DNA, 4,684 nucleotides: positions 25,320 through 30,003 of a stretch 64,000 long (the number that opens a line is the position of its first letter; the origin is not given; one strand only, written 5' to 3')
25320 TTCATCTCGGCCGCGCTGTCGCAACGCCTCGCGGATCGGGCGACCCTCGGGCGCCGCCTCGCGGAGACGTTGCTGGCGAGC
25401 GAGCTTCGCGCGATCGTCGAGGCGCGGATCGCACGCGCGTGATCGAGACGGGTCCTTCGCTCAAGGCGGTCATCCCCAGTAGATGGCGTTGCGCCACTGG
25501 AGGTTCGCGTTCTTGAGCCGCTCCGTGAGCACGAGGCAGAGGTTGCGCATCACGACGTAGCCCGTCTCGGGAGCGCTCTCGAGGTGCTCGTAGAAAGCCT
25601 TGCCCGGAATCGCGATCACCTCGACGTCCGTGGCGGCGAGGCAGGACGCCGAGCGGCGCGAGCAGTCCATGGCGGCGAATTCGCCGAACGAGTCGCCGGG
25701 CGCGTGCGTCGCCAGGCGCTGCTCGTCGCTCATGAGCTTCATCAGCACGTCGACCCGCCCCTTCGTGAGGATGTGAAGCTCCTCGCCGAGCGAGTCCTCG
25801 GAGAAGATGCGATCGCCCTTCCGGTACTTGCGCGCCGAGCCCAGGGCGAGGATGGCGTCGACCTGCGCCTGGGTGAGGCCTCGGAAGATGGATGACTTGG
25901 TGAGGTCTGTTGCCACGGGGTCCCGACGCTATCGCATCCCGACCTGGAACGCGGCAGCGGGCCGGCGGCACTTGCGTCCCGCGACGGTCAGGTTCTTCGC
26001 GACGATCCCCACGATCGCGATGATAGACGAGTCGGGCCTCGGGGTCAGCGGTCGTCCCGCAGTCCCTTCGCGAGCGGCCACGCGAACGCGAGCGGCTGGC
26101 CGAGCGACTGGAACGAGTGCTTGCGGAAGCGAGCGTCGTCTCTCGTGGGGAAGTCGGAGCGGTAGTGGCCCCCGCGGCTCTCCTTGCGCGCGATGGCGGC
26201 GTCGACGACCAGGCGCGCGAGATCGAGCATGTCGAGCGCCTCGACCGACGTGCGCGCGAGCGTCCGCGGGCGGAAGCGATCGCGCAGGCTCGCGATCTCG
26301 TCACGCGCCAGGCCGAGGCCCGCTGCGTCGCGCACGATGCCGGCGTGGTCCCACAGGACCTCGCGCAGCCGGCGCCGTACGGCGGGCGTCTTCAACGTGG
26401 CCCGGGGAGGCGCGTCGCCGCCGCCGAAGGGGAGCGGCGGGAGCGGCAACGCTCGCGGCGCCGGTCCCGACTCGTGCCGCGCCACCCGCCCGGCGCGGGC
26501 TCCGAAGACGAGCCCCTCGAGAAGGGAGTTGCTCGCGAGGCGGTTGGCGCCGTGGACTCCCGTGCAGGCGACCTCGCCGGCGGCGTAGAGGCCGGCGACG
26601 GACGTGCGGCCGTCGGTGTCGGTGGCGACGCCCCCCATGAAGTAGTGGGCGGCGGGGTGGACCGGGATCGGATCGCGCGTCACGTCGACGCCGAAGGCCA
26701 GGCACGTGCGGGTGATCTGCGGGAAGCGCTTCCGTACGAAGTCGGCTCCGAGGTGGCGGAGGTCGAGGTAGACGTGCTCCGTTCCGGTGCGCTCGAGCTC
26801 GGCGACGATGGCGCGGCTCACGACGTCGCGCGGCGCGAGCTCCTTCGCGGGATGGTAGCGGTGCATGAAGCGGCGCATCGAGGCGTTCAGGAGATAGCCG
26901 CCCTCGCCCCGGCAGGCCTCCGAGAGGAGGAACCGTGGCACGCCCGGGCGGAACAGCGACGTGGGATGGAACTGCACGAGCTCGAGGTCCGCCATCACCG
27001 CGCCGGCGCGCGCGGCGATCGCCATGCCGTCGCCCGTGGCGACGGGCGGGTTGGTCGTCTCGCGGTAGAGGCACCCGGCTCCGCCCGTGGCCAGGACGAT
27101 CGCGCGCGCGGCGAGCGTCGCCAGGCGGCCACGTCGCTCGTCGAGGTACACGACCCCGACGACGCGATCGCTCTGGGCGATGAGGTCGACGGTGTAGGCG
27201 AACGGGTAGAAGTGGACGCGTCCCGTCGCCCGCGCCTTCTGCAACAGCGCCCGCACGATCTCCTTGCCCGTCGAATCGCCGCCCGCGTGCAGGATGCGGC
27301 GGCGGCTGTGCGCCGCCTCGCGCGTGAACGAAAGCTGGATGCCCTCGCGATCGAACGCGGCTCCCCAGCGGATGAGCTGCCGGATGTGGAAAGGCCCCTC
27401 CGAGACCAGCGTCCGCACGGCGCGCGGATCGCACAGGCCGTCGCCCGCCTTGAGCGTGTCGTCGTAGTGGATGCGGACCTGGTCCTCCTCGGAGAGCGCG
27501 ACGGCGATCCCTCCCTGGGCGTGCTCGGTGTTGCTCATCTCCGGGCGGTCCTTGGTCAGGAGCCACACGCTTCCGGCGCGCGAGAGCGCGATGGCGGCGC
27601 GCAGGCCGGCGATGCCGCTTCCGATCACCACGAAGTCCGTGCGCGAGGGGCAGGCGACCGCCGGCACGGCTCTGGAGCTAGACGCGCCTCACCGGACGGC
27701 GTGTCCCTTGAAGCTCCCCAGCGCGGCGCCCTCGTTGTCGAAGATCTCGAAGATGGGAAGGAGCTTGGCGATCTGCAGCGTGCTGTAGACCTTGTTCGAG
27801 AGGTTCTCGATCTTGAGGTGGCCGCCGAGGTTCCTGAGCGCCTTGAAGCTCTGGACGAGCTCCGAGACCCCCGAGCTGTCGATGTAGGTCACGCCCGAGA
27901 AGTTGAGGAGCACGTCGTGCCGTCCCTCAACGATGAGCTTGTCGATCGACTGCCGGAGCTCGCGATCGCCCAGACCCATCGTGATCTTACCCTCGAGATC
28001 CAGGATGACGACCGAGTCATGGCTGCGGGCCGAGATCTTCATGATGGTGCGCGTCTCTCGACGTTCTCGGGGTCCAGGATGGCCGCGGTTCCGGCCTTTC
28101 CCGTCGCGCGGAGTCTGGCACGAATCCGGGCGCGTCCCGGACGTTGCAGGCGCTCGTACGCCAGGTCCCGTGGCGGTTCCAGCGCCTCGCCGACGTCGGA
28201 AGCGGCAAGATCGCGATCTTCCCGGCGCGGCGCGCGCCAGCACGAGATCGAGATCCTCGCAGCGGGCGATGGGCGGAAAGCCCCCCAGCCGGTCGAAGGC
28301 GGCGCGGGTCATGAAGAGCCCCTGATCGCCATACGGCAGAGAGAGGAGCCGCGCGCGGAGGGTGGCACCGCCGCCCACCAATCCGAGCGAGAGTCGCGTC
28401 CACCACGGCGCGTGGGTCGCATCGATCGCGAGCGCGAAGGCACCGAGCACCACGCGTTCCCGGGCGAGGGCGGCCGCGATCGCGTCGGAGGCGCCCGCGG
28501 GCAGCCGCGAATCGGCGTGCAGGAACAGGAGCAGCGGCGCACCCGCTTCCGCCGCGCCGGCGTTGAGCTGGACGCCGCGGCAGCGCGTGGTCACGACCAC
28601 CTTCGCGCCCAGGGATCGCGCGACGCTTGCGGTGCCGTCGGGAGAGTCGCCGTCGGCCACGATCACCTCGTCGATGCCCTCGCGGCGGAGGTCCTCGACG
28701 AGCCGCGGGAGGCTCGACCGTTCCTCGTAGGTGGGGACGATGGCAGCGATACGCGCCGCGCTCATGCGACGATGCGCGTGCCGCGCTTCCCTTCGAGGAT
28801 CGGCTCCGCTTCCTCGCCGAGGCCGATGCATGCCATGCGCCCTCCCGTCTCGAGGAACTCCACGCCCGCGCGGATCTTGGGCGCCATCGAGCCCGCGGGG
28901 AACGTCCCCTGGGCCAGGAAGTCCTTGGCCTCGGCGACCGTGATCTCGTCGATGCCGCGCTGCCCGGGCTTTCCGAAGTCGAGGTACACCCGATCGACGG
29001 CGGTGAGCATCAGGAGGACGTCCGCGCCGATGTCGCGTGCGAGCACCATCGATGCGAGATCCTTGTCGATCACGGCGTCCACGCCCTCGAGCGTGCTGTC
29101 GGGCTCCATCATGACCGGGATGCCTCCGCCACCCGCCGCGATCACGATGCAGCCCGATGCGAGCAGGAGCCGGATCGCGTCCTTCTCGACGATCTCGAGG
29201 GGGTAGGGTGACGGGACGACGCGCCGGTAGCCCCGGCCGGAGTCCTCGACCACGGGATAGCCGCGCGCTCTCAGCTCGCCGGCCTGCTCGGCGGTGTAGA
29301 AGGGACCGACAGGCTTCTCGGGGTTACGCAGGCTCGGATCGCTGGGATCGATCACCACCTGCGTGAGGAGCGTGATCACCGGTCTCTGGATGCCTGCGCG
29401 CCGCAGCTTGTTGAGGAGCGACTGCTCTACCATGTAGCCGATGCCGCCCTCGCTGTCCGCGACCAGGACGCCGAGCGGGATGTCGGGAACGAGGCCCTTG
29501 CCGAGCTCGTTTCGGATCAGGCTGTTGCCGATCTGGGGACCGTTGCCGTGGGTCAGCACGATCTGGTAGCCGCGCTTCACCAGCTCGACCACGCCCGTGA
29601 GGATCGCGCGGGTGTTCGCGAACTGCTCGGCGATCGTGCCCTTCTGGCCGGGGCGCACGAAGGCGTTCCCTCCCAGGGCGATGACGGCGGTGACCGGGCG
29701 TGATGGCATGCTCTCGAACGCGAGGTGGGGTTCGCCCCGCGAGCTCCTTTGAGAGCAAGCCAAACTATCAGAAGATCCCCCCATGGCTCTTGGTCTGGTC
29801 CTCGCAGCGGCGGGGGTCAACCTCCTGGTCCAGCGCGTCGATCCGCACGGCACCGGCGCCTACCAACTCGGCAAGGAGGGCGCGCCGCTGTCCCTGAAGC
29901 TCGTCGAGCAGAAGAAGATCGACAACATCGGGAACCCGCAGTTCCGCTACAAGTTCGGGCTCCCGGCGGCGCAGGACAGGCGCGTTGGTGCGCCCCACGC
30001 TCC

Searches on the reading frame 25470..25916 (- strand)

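Call 23: search_protein_families(library=pfam, proteins=[window:25470-25916:-], max_evalue=0.0001)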
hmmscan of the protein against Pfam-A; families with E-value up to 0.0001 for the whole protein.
window:25470-25916:- (148 aa): 1 family
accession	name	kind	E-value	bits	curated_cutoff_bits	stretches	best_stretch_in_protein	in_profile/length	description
PF00027.35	cNMP_binding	-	6.5e-18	64.9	27.5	1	29-113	2-87/89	Cyclic nucleotide-binding domain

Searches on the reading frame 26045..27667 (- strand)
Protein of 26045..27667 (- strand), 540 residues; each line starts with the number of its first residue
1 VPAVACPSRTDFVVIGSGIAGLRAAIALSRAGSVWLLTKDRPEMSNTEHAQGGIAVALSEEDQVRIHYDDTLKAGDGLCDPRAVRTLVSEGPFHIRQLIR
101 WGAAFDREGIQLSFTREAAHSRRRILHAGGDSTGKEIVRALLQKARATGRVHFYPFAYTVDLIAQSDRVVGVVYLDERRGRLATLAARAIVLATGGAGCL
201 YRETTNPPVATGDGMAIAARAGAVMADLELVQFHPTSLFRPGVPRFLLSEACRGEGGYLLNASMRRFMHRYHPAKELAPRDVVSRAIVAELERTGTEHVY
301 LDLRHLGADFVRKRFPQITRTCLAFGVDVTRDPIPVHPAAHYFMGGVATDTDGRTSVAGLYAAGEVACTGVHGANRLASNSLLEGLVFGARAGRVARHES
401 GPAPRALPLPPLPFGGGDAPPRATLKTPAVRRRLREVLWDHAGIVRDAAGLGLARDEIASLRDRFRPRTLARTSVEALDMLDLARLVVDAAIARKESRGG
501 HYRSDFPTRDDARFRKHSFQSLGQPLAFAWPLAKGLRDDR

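Call 23: search_protein_families(library=pfam, proteins=[window:26045-27667:-], max_evalue=0.0001)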
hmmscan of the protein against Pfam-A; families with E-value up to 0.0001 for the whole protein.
window:26045-27667:- (540 aa): 5 families
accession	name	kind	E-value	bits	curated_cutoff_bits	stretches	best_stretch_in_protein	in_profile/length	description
PF00890.30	FAD_binding_2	-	6.4e-100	335.7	20.4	1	11-382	1-414/414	FAD binding domain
PF02910.25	Succ_DH_flav_C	-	2.4e-20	73.3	20.8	1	431-520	1-100/130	Fumarate reductase flavoprotein C-term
PF01266.30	DAO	-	6.2e-09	36.3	27.9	1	11-219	1-231/353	FAD dependent oxidoreductase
PF07992.20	Pyr_redox_2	-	1.7e-08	34.7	26.1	0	11-196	2-109/291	Pyridine nucleotide-disulphide oxidoreductase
PF03486.20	HI0933_like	-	1.1e-05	25.4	50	0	11-366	2-219/244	HI0933-like protein Rossmann domain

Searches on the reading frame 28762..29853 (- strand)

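Call 23: search_protein_families(library=pfam, proteins=[window:28762-29853:-], max_evalue=0.0001)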
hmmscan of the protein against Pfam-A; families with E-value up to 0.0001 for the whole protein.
window:28762-29853:- (363 aa): 1 family
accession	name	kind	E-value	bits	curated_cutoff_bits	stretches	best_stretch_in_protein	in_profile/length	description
PF00696.33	AA_kinase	-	3.8e-22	79.6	24.9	1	55-342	2-231/234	Amino acid kinase family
